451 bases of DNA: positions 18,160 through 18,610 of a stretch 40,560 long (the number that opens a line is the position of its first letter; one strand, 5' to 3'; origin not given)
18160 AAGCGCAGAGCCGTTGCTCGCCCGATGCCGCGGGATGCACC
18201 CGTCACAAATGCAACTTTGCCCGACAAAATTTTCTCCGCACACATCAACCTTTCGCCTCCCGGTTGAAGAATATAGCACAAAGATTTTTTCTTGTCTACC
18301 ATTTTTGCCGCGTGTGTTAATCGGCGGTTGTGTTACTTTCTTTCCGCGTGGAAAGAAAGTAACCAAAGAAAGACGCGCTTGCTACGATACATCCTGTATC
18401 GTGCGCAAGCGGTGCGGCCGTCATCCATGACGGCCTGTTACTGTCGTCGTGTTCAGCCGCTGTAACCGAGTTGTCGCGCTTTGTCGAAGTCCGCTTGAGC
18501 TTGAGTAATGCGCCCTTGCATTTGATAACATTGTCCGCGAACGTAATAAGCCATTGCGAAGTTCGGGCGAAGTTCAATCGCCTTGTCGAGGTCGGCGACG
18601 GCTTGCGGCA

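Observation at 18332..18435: Dispersed ~100-nt three-hairpin intergenic element whose stems co-vary between copies (8 full copies plus 1 minimal copy in 40 kb)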

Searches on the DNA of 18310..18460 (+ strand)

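Call 22: build_rna_model(alignment_id=A1)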
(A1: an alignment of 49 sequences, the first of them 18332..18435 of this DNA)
Model R1 built from alignment A1 (49 sequences, 117 columns); structure: RNAalifold consensus.
model positions 105; base pairs 29; branch points 2; effective number of sequences 1.72; information 0.59 bits per position. Calibrated on 0.2 Mb of random sequence (short: E-values are rough).
structure used (alignment columns):
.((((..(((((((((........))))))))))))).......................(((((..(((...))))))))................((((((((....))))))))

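Call 24: search_with_rna_model(model_id=R1, sources=[window, L001, L002, L003, L004, L005, L006, L007, L008, L009, L010, L011, L012, L013, L014, L015, L016, L017, L018, L019, L020, L021, L022, L023, L024, L025, L026, L027, L028, L029, L030, L031, L032, L033, L034, L035, L036, L037, L038, L039, L040, L041, L042, L043, L044, L045, L046, L047, L048, L049, L050, L051, L052, L053, L054, L055, L056, L057, L058, L059, L060, L061, L062, L063, L064, L065, L066, L067, L068, L069, L070, L071, L072, L073, L074, L075, L076, L077, L078, L079, L080, L081, L082, L083, L084, L085, L086, L087, L088, L089, L090, L091, L092, L093, L094, L095, L096, L097, L098, L099], max_evalue=0.01, make_alignment=true)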
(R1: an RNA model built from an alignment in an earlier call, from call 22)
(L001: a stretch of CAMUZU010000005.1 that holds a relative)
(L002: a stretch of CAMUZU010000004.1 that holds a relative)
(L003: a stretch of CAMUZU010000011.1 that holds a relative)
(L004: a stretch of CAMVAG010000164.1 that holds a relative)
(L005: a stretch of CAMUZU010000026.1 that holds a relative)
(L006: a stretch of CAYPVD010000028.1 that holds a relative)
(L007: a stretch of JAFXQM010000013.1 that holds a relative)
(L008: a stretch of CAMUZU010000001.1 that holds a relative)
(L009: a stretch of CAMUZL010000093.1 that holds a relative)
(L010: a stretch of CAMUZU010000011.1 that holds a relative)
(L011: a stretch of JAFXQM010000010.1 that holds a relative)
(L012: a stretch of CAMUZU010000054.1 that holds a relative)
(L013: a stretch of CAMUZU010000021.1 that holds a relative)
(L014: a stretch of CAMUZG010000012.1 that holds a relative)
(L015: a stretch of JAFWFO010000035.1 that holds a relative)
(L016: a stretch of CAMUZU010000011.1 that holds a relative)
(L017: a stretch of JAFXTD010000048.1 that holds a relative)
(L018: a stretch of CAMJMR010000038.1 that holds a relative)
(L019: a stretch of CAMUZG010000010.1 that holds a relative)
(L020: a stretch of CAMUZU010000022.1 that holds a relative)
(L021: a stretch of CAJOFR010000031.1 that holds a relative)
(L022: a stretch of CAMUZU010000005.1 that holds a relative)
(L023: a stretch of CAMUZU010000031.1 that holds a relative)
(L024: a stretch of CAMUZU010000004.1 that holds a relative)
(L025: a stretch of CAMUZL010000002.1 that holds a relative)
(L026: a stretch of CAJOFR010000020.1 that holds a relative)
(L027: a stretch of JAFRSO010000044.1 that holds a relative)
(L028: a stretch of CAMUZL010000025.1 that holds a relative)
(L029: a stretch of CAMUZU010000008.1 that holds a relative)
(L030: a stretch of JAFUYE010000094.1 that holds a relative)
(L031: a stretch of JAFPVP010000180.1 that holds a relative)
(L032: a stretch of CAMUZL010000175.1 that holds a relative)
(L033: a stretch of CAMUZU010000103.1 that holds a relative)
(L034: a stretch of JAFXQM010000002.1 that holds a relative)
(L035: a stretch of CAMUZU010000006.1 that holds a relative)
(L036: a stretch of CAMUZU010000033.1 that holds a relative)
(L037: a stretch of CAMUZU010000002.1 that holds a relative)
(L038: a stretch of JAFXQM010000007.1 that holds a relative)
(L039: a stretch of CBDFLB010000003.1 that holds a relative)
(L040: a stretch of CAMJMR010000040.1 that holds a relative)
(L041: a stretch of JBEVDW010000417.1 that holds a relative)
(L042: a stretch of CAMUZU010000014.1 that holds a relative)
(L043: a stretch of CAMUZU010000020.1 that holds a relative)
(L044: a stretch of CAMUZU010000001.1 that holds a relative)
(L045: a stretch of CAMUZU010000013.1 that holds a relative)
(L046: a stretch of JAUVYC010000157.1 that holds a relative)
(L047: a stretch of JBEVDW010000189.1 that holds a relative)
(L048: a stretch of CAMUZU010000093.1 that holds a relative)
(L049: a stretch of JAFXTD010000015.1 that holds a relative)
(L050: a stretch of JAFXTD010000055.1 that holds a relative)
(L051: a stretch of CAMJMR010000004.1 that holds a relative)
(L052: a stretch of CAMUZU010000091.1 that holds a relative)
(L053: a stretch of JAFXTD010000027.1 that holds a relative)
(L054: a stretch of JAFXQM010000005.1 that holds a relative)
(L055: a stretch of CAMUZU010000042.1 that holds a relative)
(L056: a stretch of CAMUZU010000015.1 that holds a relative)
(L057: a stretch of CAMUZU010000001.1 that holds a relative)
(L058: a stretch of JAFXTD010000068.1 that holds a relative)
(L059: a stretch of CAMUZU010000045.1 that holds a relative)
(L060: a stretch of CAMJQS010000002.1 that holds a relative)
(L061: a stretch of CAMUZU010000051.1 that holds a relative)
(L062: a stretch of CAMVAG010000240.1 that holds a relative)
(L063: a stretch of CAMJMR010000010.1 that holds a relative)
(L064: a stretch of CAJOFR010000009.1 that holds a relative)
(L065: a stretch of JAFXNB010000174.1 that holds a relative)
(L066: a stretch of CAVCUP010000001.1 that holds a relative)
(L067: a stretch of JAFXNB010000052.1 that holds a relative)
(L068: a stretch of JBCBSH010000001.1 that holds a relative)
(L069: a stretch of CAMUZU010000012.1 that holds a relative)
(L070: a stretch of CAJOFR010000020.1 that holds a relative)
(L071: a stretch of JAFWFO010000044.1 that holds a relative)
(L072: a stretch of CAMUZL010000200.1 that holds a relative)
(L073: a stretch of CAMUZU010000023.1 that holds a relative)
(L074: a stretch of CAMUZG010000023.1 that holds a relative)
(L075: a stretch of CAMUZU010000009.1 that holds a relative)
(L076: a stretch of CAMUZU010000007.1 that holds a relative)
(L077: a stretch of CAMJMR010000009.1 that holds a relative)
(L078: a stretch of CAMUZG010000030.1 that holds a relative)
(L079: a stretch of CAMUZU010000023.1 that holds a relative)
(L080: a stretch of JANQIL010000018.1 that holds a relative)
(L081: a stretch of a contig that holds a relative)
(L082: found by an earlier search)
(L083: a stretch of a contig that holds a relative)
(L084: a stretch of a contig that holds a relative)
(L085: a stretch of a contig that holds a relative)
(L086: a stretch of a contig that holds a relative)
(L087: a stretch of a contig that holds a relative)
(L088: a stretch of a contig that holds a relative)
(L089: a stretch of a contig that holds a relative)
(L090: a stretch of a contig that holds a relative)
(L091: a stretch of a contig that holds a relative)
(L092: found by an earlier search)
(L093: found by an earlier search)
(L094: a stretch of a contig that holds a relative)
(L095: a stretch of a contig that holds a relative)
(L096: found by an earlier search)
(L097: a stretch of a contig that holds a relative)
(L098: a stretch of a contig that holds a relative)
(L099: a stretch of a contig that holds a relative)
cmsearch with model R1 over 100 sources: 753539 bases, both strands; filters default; matches with E-value up to 0.01: 226.
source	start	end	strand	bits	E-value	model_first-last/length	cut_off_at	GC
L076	3425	3530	-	119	7.4e-26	1-105/105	no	0.52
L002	6318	6423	+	118.7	8.6e-26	1-105/105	no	0.56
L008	2390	2496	+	118.6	8.8e-26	1-105/105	no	0.52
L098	2185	2290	-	118.4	9.9e-26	1-105/105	no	0.51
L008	326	431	-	118.3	1.1e-25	1-105/105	no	0.54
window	18332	18435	+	117.9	1.3e-25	1-105/105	no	0.53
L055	1236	1341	+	117.9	1.3e-25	1-105/105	no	0.52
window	34408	34513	+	117.1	2.1e-25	1-105/105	no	0.57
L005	7436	7539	-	116.6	2.7e-25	1-105/105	no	0.5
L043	4135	4238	-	116.3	3.1e-25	1-105/105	no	0.5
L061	6477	6579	+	116.2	3.4e-25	1-105/105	no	0.51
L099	4143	4246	+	115.9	4.1e-25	1-105/105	no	0.55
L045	4957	5062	+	115.8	4.2e-25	1-105/105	no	0.52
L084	3987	4091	-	115.5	5e-25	1-105/105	no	0.53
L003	558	661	+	115.2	6e-25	1-105/105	no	0.48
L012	534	637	-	115.2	6e-25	1-105/105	no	0.48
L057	3160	3264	+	115.1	6.3e-25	1-105/105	no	0.57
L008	6127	6232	-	114.9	6.9e-25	1-105/105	no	0.53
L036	2889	2993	+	114.9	7.2e-25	1-105/105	no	0.55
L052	1512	1616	+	114.5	8.9e-25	1-105/105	no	0.53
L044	4157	4261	+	114.4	9.2e-25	1-105/105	no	0.54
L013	7402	7504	-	114.2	1e-24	1-105/105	no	0.51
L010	935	1038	+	114.1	1.1e-24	1-105/105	no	0.47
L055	2444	2547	+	113.2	1.8e-24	1-105/105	no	0.55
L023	1257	1362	+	112.9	2.1e-24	1-105/105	no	0.54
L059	6643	6747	-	112.5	2.6e-24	1-105/105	no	0.57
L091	6524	6628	-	112.5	2.6e-24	1-105/105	no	0.57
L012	6165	6268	-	112.4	2.9e-24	1-105/105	no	0.6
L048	3182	3286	-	112.1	3.4e-24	1-105/105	no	0.59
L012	3920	4022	+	111.6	4.4e-24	1-105/105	no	0.55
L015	264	370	-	110.5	8.1e-24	1-105/105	no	0.53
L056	6251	6353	+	109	1.9e-23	1-105/105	no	0.5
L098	2004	2109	-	109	1.9e-23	1-105/105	no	0.55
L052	2768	2876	-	105.6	1.2e-22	1-105/105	no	0.54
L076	1989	2091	+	105.5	1.3e-22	1-105/105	no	0.53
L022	7514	7616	-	104.6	2e-22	1-105/105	no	0.53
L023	5432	5536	+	104.5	2.2e-22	1-105/105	no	0.53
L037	2182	2283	-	101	1.5e-21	1-105/105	no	0.59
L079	1802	1902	-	100.9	1.6e-21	1-105/105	no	0.52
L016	1158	1258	-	100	2.7e-21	1-105/105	no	0.51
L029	3528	3633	-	99.8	3e-21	1-105/105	no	0.53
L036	5582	5687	+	99.8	3e-21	1-105/105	no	0.53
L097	5233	5333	+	99.7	3.1e-21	1-105/105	no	0.5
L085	2044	2147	+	94.9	4.4e-20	1-105/105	no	0.52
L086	6599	6702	+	93.8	7.9e-20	1-105/105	no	0.51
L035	4891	4994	+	93.8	8.3e-20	1-105/105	no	0.51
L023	4340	4444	+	93.3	1e-19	1-105/105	no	0.56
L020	3063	3165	-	93.3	1.1e-19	1-105/105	no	0.5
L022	3175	3277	+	93.3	1.1e-19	1-105/105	no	0.5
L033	1479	1581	+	93.1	1.2e-19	1-105/105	no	0.51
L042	5175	5277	-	93.1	1.2e-19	1-105/105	no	0.51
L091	4125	4225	-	92.8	1.4e-19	1-105/105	no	0.57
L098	3319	3423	-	91.9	2.3e-19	1-105/105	no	0.54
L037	3701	3803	-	91.1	3.5e-19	1-105/105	no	0.5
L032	152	250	-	90.6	4.7e-19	1-105/105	no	0.55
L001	27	129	+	90.3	5.6e-19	1-105/105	no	0.5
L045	3905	4007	+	90.1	6.3e-19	1-105/105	no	0.56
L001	7083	7185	+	89.6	8.1e-19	1-105/105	no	0.52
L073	1175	1274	+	86.6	4.4e-18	1-105/105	no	0.56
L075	4097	4196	+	86.6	4.4e-18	1-105/105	no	0.56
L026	3789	3891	-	81.4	7.5e-17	1-105/105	no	0.47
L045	825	927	-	80.3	1.4e-16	1-105/105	no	0.57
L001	2138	2227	+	79.7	1.9e-16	1-105/105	no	0.61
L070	199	299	+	79.1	2.7e-16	1-105/105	no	0.52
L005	4475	4574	+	75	2.7e-15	1-105/105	no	0.55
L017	3538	3648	+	74.6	3.4e-15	1-105/105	no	0.44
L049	6594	6704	+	73.9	4.9e-15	1-105/105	no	0.47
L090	4529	4614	+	66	3.9e-13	1-105/105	no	0.62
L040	5292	5448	+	65.8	4.4e-13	1-105/105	no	0.62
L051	154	310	-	64.8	7.5e-13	1-105/105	no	0.54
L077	456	612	+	64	1.2e-12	1-105/105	no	0.54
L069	7935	8000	-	63.8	1.3e-12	39-105/105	5'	0.58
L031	1768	1926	+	62.6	2.5e-12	1-105/105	no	0.6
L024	7225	7389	-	62.4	2.7e-12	1-105/105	no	0.52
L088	2635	2799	-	62.4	2.7e-12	1-105/105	no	0.52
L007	2575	2734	+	62.4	2.9e-12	1-105/105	no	0.62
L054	4535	4697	+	62.4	2.9e-12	1-105/105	no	0.6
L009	46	209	+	62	3.4e-12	1-105/105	no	0.57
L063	5350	5499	-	61.8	4e-12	1-105/105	no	0.59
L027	7654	7818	-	61.6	4.3e-12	1-105/105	no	0.54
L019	592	755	-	60.9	6.4e-12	1-105/105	no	0.55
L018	2303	2463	-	60.7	7.3e-12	1-105/105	no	0.58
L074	810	975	+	59.7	1.2e-11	1-105/105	no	0.54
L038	3558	3722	-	59.5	1.4e-11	1-105/105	no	0.59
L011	2770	2930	-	59.1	1.7e-11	1-105/105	no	0.61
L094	4450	4616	+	58.5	2.4e-11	1-105/105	no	0.54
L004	2557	2723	-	58.4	2.6e-11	1-105/105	no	0.56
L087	4446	4609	+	58.1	3e-11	1-105/105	no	0.55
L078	3960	4124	+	58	3.1e-11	1-105/105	no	0.52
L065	2692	2855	-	58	3.2e-11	1-105/105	no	0.54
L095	4692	4857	+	57.8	3.6e-11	1-105/105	no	0.52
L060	6357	6509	-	57.7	3.8e-11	1-105/105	no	0.54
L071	2481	2650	-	57.6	4.1e-11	1-105/105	no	0.48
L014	6669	6832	+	57.4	4.4e-11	1-105/105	no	0.52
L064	873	984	-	56.9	5.8e-11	1-105/105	no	0.45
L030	4256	4421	+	56.8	6.1e-11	1-105/105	no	0.55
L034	627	792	-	56.2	8.5e-11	1-105/105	no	0.58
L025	3075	3241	-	56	9.6e-11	1-105/105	no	0.52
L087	1065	1221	-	55.4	1.4e-10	1-105/105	no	0.58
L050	2723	2841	-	55.2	1.5e-10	1-105/105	no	0.53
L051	1969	2129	-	54.6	2.1e-10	1-105/105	no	0.6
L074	6883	7045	-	54.6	2.1e-10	1-105/105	no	0.53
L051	3468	3631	+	52.9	5.3e-10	1-105/105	no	0.65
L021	3107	3215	-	52.2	7.7e-10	1-105/105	no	0.47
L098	2078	2204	+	51.2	1.4e-09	1-105/105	no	0.5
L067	3010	3158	-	51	1.6e-09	1-105/105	no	0.54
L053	1094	1262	+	49.1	4.4e-09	1-105/105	no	0.54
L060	1179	1346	+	47.8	9.1e-09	1-105/105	no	0.59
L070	6232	6320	+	47.4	1.1e-08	1-105/105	no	0.51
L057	450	552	-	44.3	6.3e-08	1-105/105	no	0.5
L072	369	458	+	41.2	3.5e-07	1-105/105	no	0.61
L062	1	94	+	40.5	5.1e-07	15-105/105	5'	0.53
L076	3499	3609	+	40.3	5.8e-07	1-105/105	no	0.45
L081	99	213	+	40.3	5.8e-07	1-105/105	no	0.47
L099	4068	4174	-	39.9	7.1e-07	1-105/105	no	0.51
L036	2834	2920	-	37.7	2.4e-06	1-105/105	no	0.44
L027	3103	3178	+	35.1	1e-05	1-105/105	no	0.59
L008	2334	2421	-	35.1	1e-05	1-105/105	no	0.52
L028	36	193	+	34.9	1.1e-05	1-105/105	no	0.55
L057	329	404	-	34.5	1.4e-05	1-105/105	no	0.66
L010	860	966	-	33.7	2.2e-05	1-105/105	no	0.49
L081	194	333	-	33.5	2.4e-05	1-105/105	no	0.59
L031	1706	1799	-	33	3.3e-05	1-105/105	no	0.36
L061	6433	6508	-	33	3.3e-05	1-105/105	no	0.46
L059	6716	6815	+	32.7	3.9e-05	1-105/105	no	0.49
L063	483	588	-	32.4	4.5e-05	1-105/105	no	0.55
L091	6597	6718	+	32.1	5.2e-05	1-105/105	no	0.47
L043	4207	4271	+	32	5.6e-05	1-105/105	no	0.48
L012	606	722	+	32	5.7e-05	1-105/105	no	0.43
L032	220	334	+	31.6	6.9e-05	1-105/105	no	0.41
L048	3255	3365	+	31.5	7.2e-05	1-105/105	no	0.44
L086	6554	6631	-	31.5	7.3e-05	1-105/105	no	0.4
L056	6203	6282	-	31.4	7.8e-05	1-105/105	no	0.44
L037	2252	2351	+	31.4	8e-05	1-105/105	no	0.52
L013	7473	7579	+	31.3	8.2e-05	1-105/105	no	0.53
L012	6237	6326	+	31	9.7e-05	1-105/105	no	0.5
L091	4195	4270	+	31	9.8e-05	1-105/105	no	0.53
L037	3771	3862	+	30.4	0.00014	1-105/105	no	0.48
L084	4060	4147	+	30.3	0.00015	1-105/105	no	0.49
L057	521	604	+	30.2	0.00015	1-105/105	no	0.46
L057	3117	3191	-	30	0.00017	1-105/105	no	0.47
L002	6285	6349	-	29.9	0.00018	1-105/105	no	0.49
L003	503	589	-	29.6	0.00021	1-105/105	no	0.43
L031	62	146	-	29.6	0.00021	1-105/105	no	0.49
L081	44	134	-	29.6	0.00021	1-105/105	no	0.47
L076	1906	2020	-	29.3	0.00025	1-105/105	no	0.5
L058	10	31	+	29.3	0.00025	84-105/105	no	0.73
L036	5537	5613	-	29.1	0.00027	1-105/105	no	0.43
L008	400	486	+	29.1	0.00028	1-105/105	no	0.46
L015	339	421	+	29.1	0.00028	1-105/105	no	0.4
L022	7585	7641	+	29.1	0.00028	1-105/105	no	0.37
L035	4842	4923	-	28.8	0.00033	1-105/105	no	0.5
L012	3873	3951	-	28.7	0.00034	1-105/105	no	0.35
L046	6001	6101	+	28.7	0.00035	1-105/105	no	0.44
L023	1224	1288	-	28.3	0.00042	1-105/105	no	0.48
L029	3602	3690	+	28.3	0.00043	1-105/105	no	0.48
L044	4102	4188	-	28.1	0.00048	1-105/105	no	0.41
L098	2259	2378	+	28.1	0.00048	1-105/105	no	0.44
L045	4902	4988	-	27.8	0.00057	1-105/105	no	0.48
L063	555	667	+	27.7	0.00061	1-105/105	no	0.42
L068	4804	4909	+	27.5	0.00066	1-105/105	no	0.58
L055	2406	2475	-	27.4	0.00069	1-105/105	no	0.46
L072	439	508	-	27.1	0.00083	1-105/105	no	0.51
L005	7508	7576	+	26.8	0.00099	1-105/105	no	0.48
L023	5339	5463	-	26.7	0.001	1-105/105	no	0.46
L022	3113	3207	-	26.7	0.001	1-105/105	no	0.4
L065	2615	2711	+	26.6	0.0011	1-105/105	no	0.46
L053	1243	1356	-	26.6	0.0011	1-105/105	no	0.4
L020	3133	3209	+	26.6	0.0011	1-105/105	no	0.44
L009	4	77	-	26.4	0.0012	1-105/105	no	0.36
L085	2005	2076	-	26.4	0.0013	1-105/105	no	0.4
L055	1191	1267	-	26.3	0.0013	1-105/105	no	0.47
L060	6294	6376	+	25.8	0.0017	1-105/105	no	0.45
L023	4305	4372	-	25.8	0.0017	1-105/105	no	0.5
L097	5189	5262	-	25.8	0.0018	1-105/105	no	0.43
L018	2432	2498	+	25.8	0.0018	1-105/105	no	0.42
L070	149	230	-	25.8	0.0018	1-105/105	no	0.35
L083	2219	2244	+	25.7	0.0018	80-105/105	no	0.77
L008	6201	6285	+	25.6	0.0019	1-105/105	no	0.46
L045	895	1019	+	25.5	0.002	1-105/105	no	0.49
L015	185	283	+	25.2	0.0024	1-105/105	no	0.44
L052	1513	1542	-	25.2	0.0024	2-31/105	no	0.33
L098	3391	3492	+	25.1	0.0025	1-105/105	no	0.5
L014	6543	6702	-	24.9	0.0028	1-105/105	no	0.41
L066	3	43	-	24.8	0.0031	1-105/105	no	0.71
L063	5466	5573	+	24.6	0.0034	1-105/105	no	0.44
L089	2058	2163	+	24.5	0.0035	1-105/105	no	0.58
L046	6082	6162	-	24.4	0.0037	1-105/105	no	0.47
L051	279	363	+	24.3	0.0039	1-105/105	no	0.36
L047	4980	4999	-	24.3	0.004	86-105/105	no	0.7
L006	6913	6999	-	24.3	0.004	1-105/105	no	0.68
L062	75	148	-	24.2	0.0041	1-105/105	no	0.49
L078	4105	4197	-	24.2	0.0041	1-105/105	no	0.44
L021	3030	3126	+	24.1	0.0043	1-105/105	no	0.38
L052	2843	2969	+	24.1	0.0043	1-105/105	no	0.43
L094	4597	4717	-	24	0.0046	1-105/105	no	0.55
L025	2997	3094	+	24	0.0047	1-105/105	no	0.51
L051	2099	2128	+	23.9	0.0048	2-31/105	no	0.37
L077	457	486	-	23.9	0.0048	2-31/105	no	0.37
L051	3469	3498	-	23.8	0.0052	2-31/105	no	0.43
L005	4424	4505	-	23.7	0.0055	1-105/105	no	0.49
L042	5245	5308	+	23.6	0.0059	1-105/105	no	0.36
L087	1190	1261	+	23.6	0.0059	1-105/105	no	0.46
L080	973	1052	+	23.5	0.0063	1-105/105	no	0.68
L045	3873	3936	-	23.3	0.0068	1-105/105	no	0.45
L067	3126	3221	+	23.3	0.0068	1-105/105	no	0.42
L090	4595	4677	-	23.3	0.0069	1-105/105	no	0.57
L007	2531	2606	-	23.2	0.0071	1-105/105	no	0.47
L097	5314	5374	-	23.2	0.0071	1-105/105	no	0.57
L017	3629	3733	-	23.1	0.0076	1-105/105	no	0.47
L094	4401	4485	-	23.1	0.0077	1-105/105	no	0.39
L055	1322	1431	-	22.9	0.0088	1-105/105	no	0.51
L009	190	286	-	22.8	0.0091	1-105/105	no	0.53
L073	1122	1205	-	22.7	0.0096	1-105/105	no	0.4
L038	3687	3767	+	22.7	0.0098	1-105/105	no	0.42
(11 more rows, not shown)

Alignment A2: 150 matches aligned to the model, 262 columns, each read 5' to 3' on its own strand. Consensus structure (alignment columns), stored with it:
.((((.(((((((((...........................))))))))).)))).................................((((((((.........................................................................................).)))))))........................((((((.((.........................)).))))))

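Call 45: search_dna_similar(query=window:18332-18435:+, collection=plasmids, mode=distant, max_evalue=0.001, max_rows=10)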
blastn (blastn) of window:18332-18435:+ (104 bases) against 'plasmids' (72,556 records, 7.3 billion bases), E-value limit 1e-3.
Records with a match: 4; places in all: 5; records where one place covers at least 80% of the query: 0.
Best place of each record, by identity: 90-95% 1; 80-90% 3.
By first word of the organism name: Caballeronia 3; Burkholderia 1.
By predicted mobility (MOB-suite, as given by PLSDB): non-mobilizable 4.
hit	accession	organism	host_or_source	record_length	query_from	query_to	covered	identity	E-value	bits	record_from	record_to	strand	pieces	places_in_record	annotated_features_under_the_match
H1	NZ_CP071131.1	Caballeronia sp. M1242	Homo sapiens,ETA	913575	1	41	39%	90.5%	1e-4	52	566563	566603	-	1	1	none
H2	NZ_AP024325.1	Caballeronia sp. NK8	-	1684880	1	41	39%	87.8%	1e-4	53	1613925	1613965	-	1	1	none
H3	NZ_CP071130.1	Caballeronia sp. M1242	Homo sapiens,ETA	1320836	1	41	39%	87.8%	1e-4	53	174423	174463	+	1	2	none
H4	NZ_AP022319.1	Burkholderia sp. THE68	Togo hemipterus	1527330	1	41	39%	87.8%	1e-4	53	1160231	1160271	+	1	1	none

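Call 46: get_annotated_region(hit=H1, flank=1500)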
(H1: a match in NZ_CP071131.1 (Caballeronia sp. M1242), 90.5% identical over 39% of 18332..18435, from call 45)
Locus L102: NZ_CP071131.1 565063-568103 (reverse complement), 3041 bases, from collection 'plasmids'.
description: Caballeronia sp. M1242 plasmid unnamed2, complete sequence
organism: Caballeronia sp. M1242 (NCBI taxid 2814653)
taxonomy: Bacteria; Pseudomonadota; Betaproteobacteria; Burkholderiales; Burkholderiaceae; Caballeronia; Caballeronia sp. M1242
host: -; source: Homo sapiens,ETA; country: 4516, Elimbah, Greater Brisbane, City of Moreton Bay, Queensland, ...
typing (MOB-suite, as given by PLSDB): non-mobilizable
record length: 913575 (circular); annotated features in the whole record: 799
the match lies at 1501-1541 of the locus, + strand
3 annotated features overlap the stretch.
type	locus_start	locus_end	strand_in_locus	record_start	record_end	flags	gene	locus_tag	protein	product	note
CDS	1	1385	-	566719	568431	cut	-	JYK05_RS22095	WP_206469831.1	IlvD/Edd family dehydratase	-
CDS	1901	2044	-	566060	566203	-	-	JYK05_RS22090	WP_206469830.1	hypothetical protein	-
CDS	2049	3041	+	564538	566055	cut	gvpD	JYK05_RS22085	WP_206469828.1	ATPase domain-containing protein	-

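Call 47: get_annotated_region(hit=H4, flank=1500)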
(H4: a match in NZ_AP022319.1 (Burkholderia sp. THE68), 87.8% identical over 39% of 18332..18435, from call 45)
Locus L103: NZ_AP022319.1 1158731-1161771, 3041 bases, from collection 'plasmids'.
description: Burkholderia sp. THE68 plasmid BTHE68_p1, complete sequence
organism: Burkholderia sp. THE68 (NCBI taxid 758782)
taxonomy: Bacteria; Pseudomonadota; Betaproteobacteria; Burkholderiales; Burkholderiaceae; Burkholderia; Burkholderia sp. THE68
host: -; source: Togo hemipterus; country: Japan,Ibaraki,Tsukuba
typing (MOB-suite, as given by PLSDB): non-mobilizable
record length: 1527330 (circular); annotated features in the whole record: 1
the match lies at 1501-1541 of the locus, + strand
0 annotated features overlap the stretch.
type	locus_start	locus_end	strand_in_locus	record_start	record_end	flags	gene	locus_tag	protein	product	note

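Call 50: search_rna_families(sources=[L102, L103], threshold=evalue, max_evalue=1)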
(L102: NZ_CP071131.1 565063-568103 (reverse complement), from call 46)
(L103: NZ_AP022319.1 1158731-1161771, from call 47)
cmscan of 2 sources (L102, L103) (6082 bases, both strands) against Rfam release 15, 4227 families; matches with E-value up to 1: 4.
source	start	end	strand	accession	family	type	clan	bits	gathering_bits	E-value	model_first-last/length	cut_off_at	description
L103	1406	1511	-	RF02421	Bp1_684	Gene; sRNA;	-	37.3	44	1.2e-05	1-113/113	no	Burkholderia sRNA Bp1_Cand684_SIPHT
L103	1995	2109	+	RF02421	Bp1_684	Gene; sRNA;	-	30.6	44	0.00075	1-113/113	no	Burkholderia sRNA Bp1_Cand684_SIPHT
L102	1415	1511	-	RF02421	Bp1_684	Gene; sRNA;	-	29.6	44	0.0013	1-113/113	no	Burkholderia sRNA Bp1_Cand684_SIPHT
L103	533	585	-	RF02791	CcsR1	Gene; sRNA;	-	18.8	65.3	0.47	1-83/83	no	Conserved CCUCCUCCC motif stress-induced RNA 1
